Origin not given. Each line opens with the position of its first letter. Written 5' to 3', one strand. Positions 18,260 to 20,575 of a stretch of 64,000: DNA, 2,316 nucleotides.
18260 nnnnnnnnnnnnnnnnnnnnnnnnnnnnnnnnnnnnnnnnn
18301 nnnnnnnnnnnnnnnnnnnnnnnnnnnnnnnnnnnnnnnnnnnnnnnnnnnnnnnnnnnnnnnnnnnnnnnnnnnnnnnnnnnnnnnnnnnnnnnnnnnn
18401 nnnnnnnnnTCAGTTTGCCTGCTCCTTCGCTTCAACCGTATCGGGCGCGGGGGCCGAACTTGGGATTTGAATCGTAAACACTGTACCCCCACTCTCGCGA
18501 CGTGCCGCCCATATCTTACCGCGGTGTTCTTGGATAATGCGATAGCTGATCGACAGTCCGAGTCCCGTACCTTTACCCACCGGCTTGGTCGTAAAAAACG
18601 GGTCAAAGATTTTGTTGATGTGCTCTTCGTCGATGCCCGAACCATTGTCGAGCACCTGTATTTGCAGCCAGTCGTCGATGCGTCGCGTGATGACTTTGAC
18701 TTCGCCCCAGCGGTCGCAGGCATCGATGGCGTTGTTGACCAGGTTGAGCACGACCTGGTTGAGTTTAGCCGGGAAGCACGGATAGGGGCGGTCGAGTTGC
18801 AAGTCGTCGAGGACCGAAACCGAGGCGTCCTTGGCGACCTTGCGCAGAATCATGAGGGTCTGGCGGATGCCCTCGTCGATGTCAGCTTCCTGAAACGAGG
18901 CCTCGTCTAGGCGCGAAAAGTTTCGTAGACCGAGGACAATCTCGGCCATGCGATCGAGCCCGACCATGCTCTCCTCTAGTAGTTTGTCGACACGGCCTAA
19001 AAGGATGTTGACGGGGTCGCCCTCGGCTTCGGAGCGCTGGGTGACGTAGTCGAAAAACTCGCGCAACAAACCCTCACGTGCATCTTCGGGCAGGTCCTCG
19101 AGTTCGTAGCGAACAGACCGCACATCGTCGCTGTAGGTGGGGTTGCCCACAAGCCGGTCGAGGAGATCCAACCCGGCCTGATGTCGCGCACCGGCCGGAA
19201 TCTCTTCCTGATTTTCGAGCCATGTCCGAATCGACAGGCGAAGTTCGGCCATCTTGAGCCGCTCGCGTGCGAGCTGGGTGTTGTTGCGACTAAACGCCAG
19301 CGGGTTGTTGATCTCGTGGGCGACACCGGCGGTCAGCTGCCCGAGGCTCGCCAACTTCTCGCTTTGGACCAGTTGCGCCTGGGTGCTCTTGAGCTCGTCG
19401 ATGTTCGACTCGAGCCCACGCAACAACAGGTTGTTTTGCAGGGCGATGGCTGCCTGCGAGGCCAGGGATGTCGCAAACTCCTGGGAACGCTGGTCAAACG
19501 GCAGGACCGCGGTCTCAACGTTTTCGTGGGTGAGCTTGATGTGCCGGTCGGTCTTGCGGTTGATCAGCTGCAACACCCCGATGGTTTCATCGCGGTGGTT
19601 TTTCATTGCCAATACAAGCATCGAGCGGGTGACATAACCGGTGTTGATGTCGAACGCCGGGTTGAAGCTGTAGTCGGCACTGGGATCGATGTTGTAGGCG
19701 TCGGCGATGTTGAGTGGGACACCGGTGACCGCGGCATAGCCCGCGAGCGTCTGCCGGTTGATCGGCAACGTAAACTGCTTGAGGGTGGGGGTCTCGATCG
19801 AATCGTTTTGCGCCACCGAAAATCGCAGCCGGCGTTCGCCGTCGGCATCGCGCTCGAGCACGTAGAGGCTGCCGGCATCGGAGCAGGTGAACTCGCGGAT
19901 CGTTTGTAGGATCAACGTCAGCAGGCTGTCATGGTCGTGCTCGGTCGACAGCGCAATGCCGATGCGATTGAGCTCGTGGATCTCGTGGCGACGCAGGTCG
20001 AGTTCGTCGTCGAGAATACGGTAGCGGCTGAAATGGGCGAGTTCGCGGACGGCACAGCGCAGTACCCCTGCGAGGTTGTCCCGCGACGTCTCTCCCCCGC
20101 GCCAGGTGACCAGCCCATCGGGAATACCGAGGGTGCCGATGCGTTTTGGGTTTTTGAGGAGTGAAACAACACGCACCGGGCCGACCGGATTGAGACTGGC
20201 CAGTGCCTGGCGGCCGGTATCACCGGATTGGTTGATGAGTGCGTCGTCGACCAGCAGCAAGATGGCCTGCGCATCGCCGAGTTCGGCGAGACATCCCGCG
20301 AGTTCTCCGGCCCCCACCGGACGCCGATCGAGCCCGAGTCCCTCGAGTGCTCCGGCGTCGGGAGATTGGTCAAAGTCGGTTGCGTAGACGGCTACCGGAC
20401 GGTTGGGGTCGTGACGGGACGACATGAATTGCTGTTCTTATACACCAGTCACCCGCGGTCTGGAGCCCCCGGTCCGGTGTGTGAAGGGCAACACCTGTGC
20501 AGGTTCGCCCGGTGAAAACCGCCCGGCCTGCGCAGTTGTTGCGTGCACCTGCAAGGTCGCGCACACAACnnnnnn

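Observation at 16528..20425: GAF sensor kinase, tryptophanase/TPL-family lyase and stand-alone receiver encoded as one overlapping operon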

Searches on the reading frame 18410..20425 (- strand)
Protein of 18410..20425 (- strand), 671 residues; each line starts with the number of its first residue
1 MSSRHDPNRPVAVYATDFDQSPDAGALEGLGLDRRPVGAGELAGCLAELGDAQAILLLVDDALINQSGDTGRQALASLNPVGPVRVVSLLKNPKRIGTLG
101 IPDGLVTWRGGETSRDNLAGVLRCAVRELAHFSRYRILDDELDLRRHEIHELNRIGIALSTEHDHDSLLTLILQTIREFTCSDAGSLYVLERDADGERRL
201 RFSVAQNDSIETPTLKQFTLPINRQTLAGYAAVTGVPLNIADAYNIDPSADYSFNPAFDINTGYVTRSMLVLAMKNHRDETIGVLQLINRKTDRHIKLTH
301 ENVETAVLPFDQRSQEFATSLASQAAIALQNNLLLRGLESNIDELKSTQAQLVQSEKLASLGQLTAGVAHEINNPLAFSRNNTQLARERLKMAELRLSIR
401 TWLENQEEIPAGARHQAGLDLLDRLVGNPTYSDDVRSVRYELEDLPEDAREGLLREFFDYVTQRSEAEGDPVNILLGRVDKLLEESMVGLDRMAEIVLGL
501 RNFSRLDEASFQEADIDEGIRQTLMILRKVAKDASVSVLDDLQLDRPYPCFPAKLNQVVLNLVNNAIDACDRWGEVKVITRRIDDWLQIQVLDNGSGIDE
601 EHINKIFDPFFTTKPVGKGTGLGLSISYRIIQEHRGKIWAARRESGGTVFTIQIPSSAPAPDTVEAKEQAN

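Call 5: search_protein_families(library=pfam, proteins=[window:18410-20425:-])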
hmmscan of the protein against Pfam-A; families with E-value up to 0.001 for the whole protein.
window:18410-20425:- (671 aa): 7 families
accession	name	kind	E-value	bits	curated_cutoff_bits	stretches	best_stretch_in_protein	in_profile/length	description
PF02518.31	HATPase_c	-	3.4e-27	95.5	26.4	1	553-656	4-109/111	Histidine kinase-, DNA gyrase B-, and HSP90-like ATPase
PF01590.32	GAF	-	4.7e-13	50.3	22.4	1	164-329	1-133/133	GAF domain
PF13185.12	GAF_2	-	1.4e-09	38.7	28.6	1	163-330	2-136/136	GAF domain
PF00512.31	HisKA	-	1.1e-06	29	26.9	1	361-396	2-37/66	His Kinase A (phospho-acceptor) domain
PF13589.12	HATPase_c_3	-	0.00014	22.3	25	1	555-607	3-54/137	Histidine kinase-, DNA gyrase B-, and HSP90-like ATPase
PF14501.12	HATPase_c_5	-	0.00022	21.6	22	0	555-640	6-88/102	GHKL domain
PF13492.12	GAF_3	-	0.00071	20.4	27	0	194-331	29-129/129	GAF domain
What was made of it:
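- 19013..19213 (-): About 65-residue three-helix insert at the tip of the DHp hairpin (residues 405-471), specific to this kinase family. Pfam HisKA matches only the first helix (call 5).
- Checked: Kinase 18410..20425(-), 671 aa: GAF 164-330, HisKA 361-396, HATPase_c 553-656 (call 5).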

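Call 6: search_protein_families(library=ncbifam, proteins=[window:18410-20425:-])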
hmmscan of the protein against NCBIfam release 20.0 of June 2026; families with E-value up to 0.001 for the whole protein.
window:18410-20425:- (671 aa): 84 families (the best 25 are shown)
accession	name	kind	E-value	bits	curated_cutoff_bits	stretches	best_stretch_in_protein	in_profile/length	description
NF038348.1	T2SS_HK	subfamily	1.4e-50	172.3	450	2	475-655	393-572/574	histidine kinase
NF008468.0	PRK11360.1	equivalog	8.1e-50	169.8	646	2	490-658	441-610/616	two-component system sensor histidine kinase AtoS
NF052574.1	HisKinEspCMyxo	equivalog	1.6e-39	135.7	1200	2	483-664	460-645/785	serine histidine kinase EspC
NF007688.0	PRK10364.1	equivalog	8.4e-37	127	479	2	487-658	282-453/460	two-component system sensor histidine kinase ZraS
NF047497.1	HK_LIC_12097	equivalog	1.5e-34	119.3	500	2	479-656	187-366/367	LIC_12097 family sensor histidine kinase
NF010411.0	PRK13837.1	equivalog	6e-34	117.2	647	2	492-666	498-685/828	two-component system VirA-like sensor kinase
NF052573.1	HisKinEspAMyxo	equivalog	1.4e-33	115.9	1400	2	479-657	428-612/755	serine histidine kinase EspA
NF046020.1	HisKinCckABruc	equivalog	3.8e-29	101.1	1000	1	553-667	589-718/868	cell cycle histidine kinase CckA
NF046026.1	HisKinCckACaul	equivalog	6.4e-28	97.3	1000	2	492-661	350-537/678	cell cycle histidine kinase CckA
NF047466.1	hybrid_RR_LvrB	exception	7.6e-27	94.4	500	1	491-655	199-375/377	hybrid histidine kinase/response regulator LvrB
NF047794.1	HisKinPtgB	equivalog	8.8e-25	87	1000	2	483-640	483-639/656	two-component system sensor histidine kinase PgtB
NF041777.1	sens_FixL_Rhizob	equivalog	1.4e-24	86.7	850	1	554-657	378-482/485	sensor protein FixL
NF046044.1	PnpS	equivalog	1.7e-24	86.6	400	1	491-655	218-390/390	two-component system histidine kinase PnpS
NF053867.1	SprKinKinDBac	equivalog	3.2e-24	85.2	775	1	550-657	393-498/500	sporulation kinase KinD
NF040750.1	tetrathio_HK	equivalog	1.3e-22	80.1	750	2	491-639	388-537/555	tetrathionate respiration histidine kinase TtrS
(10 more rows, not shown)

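Call 22: find_related_loci(query=A1, collection=metagenome_contigs, flank=5000)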
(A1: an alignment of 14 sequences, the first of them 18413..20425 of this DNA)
Query A1 (671 aa) in metagenome_contigs; peptide patterns used: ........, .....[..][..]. (x = any residue, [..] = any of these).
600 stretches matched a pattern (row limit reached: there are more); 571 encode a relative of the query (tblastn E <= 1e-3); the best 80 are kept; 80 distinct loci.
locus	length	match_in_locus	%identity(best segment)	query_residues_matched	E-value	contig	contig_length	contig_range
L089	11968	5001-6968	52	2-663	0e+0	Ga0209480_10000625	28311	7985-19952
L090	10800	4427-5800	31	159-655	6e-48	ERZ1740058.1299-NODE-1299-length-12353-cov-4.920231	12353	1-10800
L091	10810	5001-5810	33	338-655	3e-47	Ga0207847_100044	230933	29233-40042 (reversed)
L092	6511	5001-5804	37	345-655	2e-45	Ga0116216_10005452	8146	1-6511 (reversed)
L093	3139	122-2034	33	345-666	4e-43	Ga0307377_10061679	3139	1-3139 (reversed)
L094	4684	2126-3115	31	293-655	6e-43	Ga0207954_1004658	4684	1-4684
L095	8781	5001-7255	35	282-655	2e-42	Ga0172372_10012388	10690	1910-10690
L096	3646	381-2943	32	310-671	5e-42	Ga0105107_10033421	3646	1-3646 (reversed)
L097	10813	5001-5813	33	341-655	1e-40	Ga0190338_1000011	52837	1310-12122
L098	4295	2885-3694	34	351-661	5e-41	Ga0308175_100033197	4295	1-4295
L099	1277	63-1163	34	248-657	1e-42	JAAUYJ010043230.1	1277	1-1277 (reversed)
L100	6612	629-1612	31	320-671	2e-40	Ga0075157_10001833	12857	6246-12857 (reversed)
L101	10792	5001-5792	33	338-655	5e-40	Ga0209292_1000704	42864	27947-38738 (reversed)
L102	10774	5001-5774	33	343-655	4e-42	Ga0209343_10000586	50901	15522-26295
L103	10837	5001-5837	35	337-655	1e-39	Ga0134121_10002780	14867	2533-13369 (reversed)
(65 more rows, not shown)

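Call 24: find_homologous_proteins(query=window:18413-20425:-, max_evalue=1e-30)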
Query window:18413-20425:- (671 aa): 3602 proteins with E <= 1e-30 among 8000 candidates; the best 120 are listed.
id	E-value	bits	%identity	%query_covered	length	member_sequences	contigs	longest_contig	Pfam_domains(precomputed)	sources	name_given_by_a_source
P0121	0.0e+0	1489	100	100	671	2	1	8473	PF13185.13,PF01590.33,PF02518.32,PF00512.32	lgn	-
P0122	0.0e+0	1279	86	100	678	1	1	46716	PF13185.13,PF01590.33,PF02518.32,PF00512.32,PF13589.13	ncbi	-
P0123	0.0e+0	1237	85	99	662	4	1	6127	PF13185.13,PF01590.33,PF02518.32,PF00512.32,PF13589.13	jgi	-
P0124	3.0e-202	692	54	94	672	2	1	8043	PF13185.13,PF01590.33,PF02518.32,PF00512.32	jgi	jgi:signal transduction histidine kinase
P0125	2.7e-201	689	55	98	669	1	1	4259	PF13185.13,PF01590.33,PF02518.32,PF13492.13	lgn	-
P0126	2.4e-198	679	53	98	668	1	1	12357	PF13185.13,PF01590.33,PF02518.32,PF13589.13,PF14501.13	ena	-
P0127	2.8e-198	679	55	94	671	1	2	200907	PF13185.13,PF01590.33,PF02518.32,PF13589.13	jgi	jgi:signal transduction histidine kinase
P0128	6.0e-197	674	53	99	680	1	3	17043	PF13185.13,PF01590.33,PF02518.32,PF00512.32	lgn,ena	-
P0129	7.4e-196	671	57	86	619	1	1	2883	PF13185.13,PF01590.33,PF02518.32,PF13492.13,PF13589.13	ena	-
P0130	1.7e-195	669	60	81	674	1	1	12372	PF01590.33,PF02518.32,PF13589.13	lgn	-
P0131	6.5e-195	667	52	98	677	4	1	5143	PF13185.13,PF01590.33,PF02518.32,PF13492.13,PF13589.13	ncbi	-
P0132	1.2e-194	667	54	95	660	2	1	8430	PF13185.13,PF01590.33,PF02518.32,PF13589.13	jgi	jgi:signal transduction histidine kinase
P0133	2.5e-194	665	53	99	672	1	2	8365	PF13185.13,PF01590.33,PF02518.32,PF13589.13,PF14501.13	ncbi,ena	-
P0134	4.1e-194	665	52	97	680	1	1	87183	PF13185.13,PF01590.33,PF02518.32,PF00512.32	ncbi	ncbi:MAG: ATP-binding protein [Nannocystaceae bacterium]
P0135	4.7e-194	665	53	98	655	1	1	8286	PF13185.13,PF01590.33,PF02518.32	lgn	-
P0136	6.6e-194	664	54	94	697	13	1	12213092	PF01590.33,PF02518.32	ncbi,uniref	ncbi:sensor histidine kinase [Nannocystis pusilla]|uniref:GAF domain-containing sensor histidine kin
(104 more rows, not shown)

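Call 25: find_encoding_contigs(protein=P0136, flank=8000, max_places=2)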
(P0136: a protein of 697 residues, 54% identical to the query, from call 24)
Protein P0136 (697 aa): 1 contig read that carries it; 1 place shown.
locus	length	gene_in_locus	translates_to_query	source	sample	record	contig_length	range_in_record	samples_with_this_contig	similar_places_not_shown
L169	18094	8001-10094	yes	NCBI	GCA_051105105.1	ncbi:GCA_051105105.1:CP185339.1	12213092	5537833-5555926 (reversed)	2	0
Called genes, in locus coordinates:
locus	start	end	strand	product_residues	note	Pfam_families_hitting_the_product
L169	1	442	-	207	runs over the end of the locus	PF07238:PilZ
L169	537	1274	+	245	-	PF13641:Glyco_tranf_2_3 (weak), PF00535:Glycos_transf_2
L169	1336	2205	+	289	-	PF01063:Aminotran_4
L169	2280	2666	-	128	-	-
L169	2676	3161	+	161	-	PF05258:DciA (weak)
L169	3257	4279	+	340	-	-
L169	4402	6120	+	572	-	PF01235:Na_Ala_symp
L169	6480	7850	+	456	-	PF00291:PALP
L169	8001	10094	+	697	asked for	PF01590:GAF, PF02518:HATPase_c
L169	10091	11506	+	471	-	PF01212:Beta_elim_lyase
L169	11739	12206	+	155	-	PF00072:Response_reg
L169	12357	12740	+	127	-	-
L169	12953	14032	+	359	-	PF00579:tRNA-synt_1b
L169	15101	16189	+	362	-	PF00762:Ferrochelatase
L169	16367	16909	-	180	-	PF01928:CYTH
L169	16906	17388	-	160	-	PF01878:EVE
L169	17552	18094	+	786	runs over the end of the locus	PF01966:HD (weak)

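Call 27: search_protein_families(library=ncbifam, proteins=[L169:6480-7850:+, L169:12953-14032:+, L169:12357-12740:+, L169:4402-6120:+, L169:10091-11506:+], max_evalue=0.00001)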
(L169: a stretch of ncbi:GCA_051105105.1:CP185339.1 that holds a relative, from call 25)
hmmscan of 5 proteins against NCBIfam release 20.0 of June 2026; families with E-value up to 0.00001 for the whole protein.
L169:6480-7850:+ (456 aa): 19 families
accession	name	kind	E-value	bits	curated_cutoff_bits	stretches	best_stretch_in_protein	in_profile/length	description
NF009057.0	PRK12391.1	equivalog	2.4e-213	708.6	366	1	6-444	4-440/441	TrpB-like pyridoxal phosphate-dependent enzyme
TIGR01415.1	trpB_rel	hypoth_equivalog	3.1e-182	606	518.85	1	15-431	1-417/419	TrpB-like pyridoxal phosphate-dependent enzyme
NF010376.0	PRK13803.1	equivalog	1.1e-44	153.4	819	1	79-431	258-596/600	bifunctional phosphoribosylanthranilate isomerase/tryptophan synthase subunit beta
TIGR00263.1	trpB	equivalog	1.7e-43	149.2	392.45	1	79-424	48-379/385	tryptophan synthase subunit beta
NF010375.0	PRK13802.1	equivalog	6.3e-30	103.9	1386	1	79-438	324-680/695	bifunctional indole-3-glycerol phosphate synthase/tryptophan synthase subunit beta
NF006094.0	PRK08246.1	subfamily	1.7e-13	50.6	331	1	69-314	11-217/310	serine/threonine dehydratase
TIGR01139.1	cysK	equivalog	1.2e-12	47.7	350.95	1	82-408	8-280/298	cysteine synthase A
NF006390.0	PRK08639.1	equivalog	4.6e-12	45.6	421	0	66-181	10-120/418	threonine ammonia-lyase IlvA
NF004996.0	PRK06381.1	equivalog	1.8e-11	43.6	266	1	81-189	15-118/319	threonine synthase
TIGR01136.1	cysKM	subfamily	3.5e-11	43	344.15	1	82-412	8-285/299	cysteine synthase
TIGR02079.1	THD1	equivalog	1.9e-10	40.1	440.55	0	236-307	149-214/410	threonine ammonia-lyase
NF005292.0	PRK06815.1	equivalog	1.9e-09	37.1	371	1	73-309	13-216/320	threonine/serine dehydratase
NF006050.0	PRK08197.1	equivalog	8.7e-09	34.6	303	1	82-417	81-379/406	threonine synthase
NF007989.0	PRK10717.1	equivalog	3.3e-08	33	387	1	81-420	14-310/334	cysteine synthase A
TIGR03945.1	PLP_SbnA_fam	equivalog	1.2e-06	27.8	349.95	0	90-185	13-109/304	2,3-diaminopropionate biosynthesis protein SbnA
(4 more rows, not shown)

L169:12953-14032:+ (359 aa): 11 families
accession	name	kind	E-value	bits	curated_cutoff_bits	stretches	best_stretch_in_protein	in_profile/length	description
TIGR00233.1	trpS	equivalog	2.1e-75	254.1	176.75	1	5-332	2-328/328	tryptophan--tRNA ligase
NF008922.0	PRK12283.1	equivalog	9.1e-69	232.2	572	2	5-186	3-181/400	tryptophan--tRNA ligase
NF009207.0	PRK12556.1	equivalog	2.6e-55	187.6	479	1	6-333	4-332/332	tryptophan--tRNA ligase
NF008923.0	PRK12284.1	equivalog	7.1e-54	183.2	597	1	6-357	3-356/431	tryptophan--tRNA ligase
NF008925.0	PRK12285.1-2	equivalog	8.2e-23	80.9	451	1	8-230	65-275/365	tryptophan--tRNA ligase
NF006330.0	PRK08560.1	equivalog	2.8e-20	72.6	220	1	6-232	33-249/342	tyrosine--tRNA ligase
NF008927.0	PRK12285.1-4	equivalog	2.3e-19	69.7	478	1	5-297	73-362/385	tryptophan--tRNA ligase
NF008924.0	PRK12285.1-1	equivalog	4.9e-15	55.6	644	1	8-296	76-357/381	tryptophan--tRNA ligase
NF008928.0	PRK12285.1-5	equivalog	9.9e-14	50.7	891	1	8-172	95-252/530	tryptophan--tRNA ligase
NF008926.0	PRK12285.1-3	equivalog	1.3e-13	50.7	320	1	7-173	67-229/429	tryptophan--tRNA ligase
TIGR00234.1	tyrS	equivalog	4e-09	36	113.8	1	4-229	34-255/406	tyrosine--tRNA ligase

L169:12357-12740:+ (127 aa): 0 families

L169:4402-6120:+ (572 aa): 1 family
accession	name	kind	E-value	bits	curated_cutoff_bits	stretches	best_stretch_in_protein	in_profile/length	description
TIGR00835.1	agcS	subfamily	1.8e-120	402.7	272.65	1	21-559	2-421/424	amino acid carrier protein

L169:10091-11506:+ (471 aa): 5 families
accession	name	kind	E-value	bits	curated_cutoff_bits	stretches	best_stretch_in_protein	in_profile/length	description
NF009709.0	PRK13238.1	subfamily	1.2e-189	631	285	1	8-460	9-461/463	tryptophanase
NF053783.1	TphnTnaApg1401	equivalog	1.1e-170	568.5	750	1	9-455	8-452/457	tryptophanase TnaA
TIGR02618.1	tyr_phenol_ly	equivalog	3e-158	527.4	720.7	1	9-457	3-449/450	tyrosine phenol-lyase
TIGR02617.1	tnaA_trp_ase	equivalog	2.4e-145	485.1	825.8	1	9-457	6-464/467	tryptophanase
NF005102.0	PRK06541.1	equivalog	7.9e-06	24.7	574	0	162-304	207-336/460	aspartate aminotransferase family protein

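Call 30: search_protein_families(library=pfam, proteins=[L169:12357-12740:+], max_evalue=1)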
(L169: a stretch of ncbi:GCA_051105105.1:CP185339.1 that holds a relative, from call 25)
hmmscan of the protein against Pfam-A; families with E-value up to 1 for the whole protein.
L169:12357-12740:+ (127 aa): 0 families

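Call 53: search_solved_structures(query=window:18413-20425:-, max_evalue=0.00001)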
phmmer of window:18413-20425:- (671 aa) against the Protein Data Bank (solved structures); distinct sequences matched with E-value up to 0.00001: 51.
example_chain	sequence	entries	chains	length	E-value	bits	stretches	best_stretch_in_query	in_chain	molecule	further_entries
9jfj_A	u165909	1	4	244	1.2e-25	93.3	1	488-658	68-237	Sensor histidine kinase ZraS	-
3a0r_A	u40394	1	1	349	1.3e-25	93.1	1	490-657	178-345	Sensor protein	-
4gcz_A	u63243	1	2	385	6.2e-22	81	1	492-657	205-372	Blue-light photoreceptor, Sensor protein fixL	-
8a3u_A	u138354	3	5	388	1.1e-21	80.2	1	492-657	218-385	Putative Sensory box protein,Sensor protein FixL | Putative Sensory box protein,Putative Sensory box protein,Sensor protein FixL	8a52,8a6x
8a7f_A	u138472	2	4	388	1.2e-21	80.1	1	492-657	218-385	Putative Sensory box protein,Sensor protein FixL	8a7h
3d36_A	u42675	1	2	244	4.2e-21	78.3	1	489-669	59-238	Sporulation kinase B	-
3a0t_A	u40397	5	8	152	6.3e-21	77.7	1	511-657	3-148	Sensor protein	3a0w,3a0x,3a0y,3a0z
5idj_A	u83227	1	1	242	7.2e-20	74.2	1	492-655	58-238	Histidine kinase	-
8vc9_A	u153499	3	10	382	8.8e-18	67.3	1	492-659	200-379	Leptospira virulence regulator B (LvrB) | histidine kinase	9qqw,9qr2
9p6i_A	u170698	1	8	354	2.2e-17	66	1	557-660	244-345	histidine kinase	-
3lfv_A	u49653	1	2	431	9.5e-17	63.9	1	164-296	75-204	cGMP-specific 3',5'-cyclic phosphodiesterase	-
3mf0_A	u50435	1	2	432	9.5e-17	63.9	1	164-296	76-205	cGMP-specific 3',5'-cyclic phosphodiesterase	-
5idm_A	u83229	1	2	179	6.5e-16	61.1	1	515-660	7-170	Cell cycle histidine kinase CckA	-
9lss_A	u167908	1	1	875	6.6e-16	61.1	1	164-295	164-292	cGMP-specific 3',5'-cyclic phosphodiesterase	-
3bjc_A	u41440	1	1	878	6.7e-16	61.1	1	164-295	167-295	cGMP-specific 3',5'-cyclic phosphodiesterase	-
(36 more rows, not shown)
